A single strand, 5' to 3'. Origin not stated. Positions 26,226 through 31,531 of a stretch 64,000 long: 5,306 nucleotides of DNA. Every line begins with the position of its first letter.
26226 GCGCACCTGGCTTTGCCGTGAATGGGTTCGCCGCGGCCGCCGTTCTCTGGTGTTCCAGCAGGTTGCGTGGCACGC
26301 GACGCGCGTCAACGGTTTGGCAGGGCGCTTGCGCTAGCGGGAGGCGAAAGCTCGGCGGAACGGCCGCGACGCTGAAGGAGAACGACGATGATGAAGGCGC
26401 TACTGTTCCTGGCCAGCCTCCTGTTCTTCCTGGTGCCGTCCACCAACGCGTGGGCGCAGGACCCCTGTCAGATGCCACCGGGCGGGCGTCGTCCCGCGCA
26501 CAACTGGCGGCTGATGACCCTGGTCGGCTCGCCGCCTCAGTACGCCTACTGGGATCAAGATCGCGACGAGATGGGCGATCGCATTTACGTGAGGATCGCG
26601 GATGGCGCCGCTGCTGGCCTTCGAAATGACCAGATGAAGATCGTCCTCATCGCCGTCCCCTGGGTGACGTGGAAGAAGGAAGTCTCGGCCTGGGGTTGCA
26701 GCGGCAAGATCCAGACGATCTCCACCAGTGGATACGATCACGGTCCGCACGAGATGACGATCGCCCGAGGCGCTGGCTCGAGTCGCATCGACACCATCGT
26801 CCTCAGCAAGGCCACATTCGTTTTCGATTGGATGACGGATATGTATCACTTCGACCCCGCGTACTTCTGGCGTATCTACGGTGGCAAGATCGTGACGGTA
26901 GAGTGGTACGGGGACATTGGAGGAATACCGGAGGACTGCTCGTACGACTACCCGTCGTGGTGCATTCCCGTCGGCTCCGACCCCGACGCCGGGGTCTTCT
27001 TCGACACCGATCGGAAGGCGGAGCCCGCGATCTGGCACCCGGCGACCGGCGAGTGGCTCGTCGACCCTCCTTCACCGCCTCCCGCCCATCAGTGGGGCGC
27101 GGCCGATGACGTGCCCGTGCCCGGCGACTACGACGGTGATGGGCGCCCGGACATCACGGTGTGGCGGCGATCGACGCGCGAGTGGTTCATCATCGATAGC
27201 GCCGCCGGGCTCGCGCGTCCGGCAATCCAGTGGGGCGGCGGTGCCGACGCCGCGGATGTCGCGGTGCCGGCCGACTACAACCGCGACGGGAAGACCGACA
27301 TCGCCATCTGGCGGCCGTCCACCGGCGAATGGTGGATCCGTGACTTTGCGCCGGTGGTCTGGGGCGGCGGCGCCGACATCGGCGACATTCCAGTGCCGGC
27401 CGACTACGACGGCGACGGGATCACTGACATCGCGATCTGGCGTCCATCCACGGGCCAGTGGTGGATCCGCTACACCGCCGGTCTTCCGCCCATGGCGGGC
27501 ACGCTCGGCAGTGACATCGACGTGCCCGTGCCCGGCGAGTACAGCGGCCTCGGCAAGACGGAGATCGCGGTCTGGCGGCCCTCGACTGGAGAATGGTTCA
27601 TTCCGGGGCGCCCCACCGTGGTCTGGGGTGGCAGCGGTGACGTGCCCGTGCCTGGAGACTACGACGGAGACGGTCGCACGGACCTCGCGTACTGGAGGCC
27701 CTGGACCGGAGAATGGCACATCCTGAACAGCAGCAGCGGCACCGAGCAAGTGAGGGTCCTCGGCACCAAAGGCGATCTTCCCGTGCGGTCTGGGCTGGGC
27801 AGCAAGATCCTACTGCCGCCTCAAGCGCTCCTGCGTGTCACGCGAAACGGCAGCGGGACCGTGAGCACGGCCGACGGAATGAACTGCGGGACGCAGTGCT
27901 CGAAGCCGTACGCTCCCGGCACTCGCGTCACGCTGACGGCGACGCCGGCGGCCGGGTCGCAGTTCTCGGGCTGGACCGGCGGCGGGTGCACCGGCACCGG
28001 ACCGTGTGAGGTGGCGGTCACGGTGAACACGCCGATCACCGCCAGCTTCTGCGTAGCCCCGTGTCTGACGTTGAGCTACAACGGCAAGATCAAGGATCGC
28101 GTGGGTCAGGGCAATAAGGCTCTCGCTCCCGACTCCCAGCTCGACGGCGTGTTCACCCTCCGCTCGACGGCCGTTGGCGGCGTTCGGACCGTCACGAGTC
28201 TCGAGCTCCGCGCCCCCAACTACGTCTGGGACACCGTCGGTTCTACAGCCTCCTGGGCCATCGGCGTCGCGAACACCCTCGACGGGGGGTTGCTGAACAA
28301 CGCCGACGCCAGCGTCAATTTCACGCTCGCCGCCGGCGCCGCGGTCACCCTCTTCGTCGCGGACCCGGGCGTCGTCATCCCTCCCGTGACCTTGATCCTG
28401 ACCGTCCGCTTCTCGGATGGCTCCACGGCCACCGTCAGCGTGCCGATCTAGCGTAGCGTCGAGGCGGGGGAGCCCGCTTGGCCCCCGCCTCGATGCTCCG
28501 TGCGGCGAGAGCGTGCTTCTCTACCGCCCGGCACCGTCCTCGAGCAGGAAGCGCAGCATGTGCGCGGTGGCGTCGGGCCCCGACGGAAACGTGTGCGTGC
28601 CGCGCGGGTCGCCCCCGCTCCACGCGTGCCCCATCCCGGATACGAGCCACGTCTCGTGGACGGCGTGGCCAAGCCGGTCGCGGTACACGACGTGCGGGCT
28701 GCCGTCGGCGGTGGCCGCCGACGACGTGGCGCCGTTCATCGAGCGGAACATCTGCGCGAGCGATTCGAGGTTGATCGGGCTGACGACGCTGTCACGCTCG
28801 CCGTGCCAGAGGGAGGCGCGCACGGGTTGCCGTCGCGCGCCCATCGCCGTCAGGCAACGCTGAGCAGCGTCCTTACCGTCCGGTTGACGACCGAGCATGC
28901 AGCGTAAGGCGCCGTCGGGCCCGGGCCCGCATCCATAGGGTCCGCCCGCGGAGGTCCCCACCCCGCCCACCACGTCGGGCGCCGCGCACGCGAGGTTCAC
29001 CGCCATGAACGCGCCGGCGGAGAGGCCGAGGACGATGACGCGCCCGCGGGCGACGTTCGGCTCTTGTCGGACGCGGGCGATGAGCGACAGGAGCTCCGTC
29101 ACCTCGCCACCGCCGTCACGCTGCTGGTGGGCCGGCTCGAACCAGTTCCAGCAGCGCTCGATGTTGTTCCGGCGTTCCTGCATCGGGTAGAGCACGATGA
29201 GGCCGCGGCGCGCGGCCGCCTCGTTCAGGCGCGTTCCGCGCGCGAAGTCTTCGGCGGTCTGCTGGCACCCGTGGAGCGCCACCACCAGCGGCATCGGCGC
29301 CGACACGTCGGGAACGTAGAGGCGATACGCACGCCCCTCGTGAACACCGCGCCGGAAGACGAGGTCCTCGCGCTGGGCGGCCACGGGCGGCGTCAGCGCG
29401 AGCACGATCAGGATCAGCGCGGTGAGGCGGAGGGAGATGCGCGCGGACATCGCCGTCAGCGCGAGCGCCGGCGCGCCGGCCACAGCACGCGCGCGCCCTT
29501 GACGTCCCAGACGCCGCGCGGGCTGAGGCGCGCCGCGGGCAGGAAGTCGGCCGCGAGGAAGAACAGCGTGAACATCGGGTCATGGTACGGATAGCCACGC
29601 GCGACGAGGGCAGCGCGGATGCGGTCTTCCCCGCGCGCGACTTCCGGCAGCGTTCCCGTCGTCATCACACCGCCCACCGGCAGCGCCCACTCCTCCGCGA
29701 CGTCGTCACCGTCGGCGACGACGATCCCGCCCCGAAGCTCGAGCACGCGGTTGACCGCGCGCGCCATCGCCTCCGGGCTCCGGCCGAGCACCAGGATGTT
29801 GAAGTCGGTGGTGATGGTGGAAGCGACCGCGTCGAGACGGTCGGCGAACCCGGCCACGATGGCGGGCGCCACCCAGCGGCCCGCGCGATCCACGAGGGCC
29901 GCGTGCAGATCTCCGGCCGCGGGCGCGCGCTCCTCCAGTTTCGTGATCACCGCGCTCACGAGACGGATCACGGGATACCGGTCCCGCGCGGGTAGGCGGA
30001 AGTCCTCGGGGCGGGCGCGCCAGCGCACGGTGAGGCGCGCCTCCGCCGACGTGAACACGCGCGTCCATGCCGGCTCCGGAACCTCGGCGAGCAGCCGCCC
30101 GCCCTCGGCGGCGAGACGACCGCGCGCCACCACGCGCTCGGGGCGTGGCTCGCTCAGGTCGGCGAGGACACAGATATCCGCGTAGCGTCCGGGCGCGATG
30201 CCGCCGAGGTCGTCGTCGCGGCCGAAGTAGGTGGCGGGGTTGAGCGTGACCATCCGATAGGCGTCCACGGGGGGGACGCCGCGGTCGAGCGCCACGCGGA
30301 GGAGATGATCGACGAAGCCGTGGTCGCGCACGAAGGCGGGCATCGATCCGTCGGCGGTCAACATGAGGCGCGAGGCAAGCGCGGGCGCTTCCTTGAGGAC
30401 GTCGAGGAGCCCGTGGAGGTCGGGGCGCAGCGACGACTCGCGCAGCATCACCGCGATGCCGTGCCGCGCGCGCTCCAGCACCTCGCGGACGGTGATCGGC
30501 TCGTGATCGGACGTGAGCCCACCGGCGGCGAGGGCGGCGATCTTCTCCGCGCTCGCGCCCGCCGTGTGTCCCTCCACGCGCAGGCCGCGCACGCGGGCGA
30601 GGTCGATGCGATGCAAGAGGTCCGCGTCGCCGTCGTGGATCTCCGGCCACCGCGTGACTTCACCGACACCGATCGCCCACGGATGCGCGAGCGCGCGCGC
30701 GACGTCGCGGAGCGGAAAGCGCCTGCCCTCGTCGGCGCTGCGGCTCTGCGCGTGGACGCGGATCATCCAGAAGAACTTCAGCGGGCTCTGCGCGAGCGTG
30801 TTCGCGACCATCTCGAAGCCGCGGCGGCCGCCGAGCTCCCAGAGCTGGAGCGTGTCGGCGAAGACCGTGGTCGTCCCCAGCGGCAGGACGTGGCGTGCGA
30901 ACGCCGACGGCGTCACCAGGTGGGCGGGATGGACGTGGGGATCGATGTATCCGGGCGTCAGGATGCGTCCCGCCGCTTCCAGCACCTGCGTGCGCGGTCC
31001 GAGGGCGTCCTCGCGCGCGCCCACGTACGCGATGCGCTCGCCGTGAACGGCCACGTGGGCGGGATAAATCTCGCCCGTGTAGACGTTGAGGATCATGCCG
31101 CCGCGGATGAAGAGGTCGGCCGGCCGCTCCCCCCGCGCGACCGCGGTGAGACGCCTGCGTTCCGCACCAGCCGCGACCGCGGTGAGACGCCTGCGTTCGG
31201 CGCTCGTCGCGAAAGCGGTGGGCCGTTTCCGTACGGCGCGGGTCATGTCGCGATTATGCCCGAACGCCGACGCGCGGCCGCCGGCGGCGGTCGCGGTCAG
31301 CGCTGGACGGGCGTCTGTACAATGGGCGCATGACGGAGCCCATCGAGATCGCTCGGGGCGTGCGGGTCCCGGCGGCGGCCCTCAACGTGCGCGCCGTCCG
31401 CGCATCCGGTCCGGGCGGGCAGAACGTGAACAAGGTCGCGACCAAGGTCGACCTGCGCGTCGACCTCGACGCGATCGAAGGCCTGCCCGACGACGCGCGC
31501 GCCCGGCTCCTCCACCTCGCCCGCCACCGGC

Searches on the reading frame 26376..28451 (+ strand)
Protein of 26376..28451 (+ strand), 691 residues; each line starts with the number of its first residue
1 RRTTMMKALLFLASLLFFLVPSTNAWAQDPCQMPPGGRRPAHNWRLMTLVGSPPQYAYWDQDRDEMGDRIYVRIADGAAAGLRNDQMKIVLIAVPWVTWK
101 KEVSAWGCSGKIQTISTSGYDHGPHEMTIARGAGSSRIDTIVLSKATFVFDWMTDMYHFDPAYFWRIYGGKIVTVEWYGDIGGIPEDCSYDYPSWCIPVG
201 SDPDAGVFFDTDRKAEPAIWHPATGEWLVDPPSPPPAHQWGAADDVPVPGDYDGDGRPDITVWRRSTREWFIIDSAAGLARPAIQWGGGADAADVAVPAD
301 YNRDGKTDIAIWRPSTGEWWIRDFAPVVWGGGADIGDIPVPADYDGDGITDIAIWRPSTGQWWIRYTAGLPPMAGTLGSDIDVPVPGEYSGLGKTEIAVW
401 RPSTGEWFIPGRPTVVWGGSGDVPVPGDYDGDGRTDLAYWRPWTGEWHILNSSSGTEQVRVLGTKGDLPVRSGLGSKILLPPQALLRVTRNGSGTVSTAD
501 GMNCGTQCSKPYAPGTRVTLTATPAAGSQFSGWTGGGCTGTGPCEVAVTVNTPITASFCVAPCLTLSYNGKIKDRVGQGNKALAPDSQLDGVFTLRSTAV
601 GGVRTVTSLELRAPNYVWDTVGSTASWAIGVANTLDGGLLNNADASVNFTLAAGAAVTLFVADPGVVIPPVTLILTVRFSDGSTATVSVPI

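Call 50: search_protein_families(library=pfam, proteins=[window:26376-28451:+], max_evalue=0.00001)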
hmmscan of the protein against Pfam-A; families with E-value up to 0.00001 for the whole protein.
window:26376-28451:+ (691 aa): 3 families
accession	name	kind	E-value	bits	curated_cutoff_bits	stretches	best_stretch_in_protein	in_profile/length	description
PF13517.12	FG-GAP_3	-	3.7e-14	53.5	26.9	1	251-310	1-60/61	FG-GAP-like repeat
PF01839.29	FG-GAP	-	1.7e-13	50.5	22.1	0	424-438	5-19/37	FG-GAP repeat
PF18998.6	Flg_new_2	-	1.6e-09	38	23.6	1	494-558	11-69/73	Divergent InlB B-repeat domain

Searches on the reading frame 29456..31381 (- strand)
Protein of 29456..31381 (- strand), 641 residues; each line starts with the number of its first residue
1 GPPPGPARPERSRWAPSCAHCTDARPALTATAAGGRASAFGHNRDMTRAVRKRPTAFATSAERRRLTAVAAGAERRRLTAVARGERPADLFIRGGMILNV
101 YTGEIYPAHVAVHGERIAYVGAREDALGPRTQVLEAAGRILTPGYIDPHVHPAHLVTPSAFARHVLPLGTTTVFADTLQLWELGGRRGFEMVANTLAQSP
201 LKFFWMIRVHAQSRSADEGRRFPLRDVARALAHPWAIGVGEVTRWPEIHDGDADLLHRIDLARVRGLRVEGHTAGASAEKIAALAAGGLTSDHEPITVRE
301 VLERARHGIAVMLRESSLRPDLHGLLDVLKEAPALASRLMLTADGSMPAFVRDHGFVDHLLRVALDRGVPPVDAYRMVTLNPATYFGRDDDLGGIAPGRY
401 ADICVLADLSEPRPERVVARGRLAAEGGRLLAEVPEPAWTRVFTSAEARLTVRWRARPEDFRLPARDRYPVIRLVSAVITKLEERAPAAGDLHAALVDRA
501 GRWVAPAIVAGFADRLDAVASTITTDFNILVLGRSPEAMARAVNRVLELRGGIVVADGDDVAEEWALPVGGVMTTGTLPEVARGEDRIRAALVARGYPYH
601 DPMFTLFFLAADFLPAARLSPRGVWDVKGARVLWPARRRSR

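Call 50: search_protein_families(library=pfam, proteins=[window:29456-31381:-], max_evalue=0.00001)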
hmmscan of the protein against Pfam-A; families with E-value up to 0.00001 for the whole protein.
window:29456-31381:- (641 aa): 3 families
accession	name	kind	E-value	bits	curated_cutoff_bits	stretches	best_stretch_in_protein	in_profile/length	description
PF13382.11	Adenine_deam_C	-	8.3e-35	120.1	27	1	491-628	26-166/169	Adenine deaminase C-terminal domain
PF01979.26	Amidohydro_1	-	7.6e-21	75.1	25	1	140-421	1-342/345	Amidohydrolase family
PF07969.17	Amidohydro_3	-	1.3e-09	38.5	29.7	1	365-415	403-454/472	Amidohydrolase family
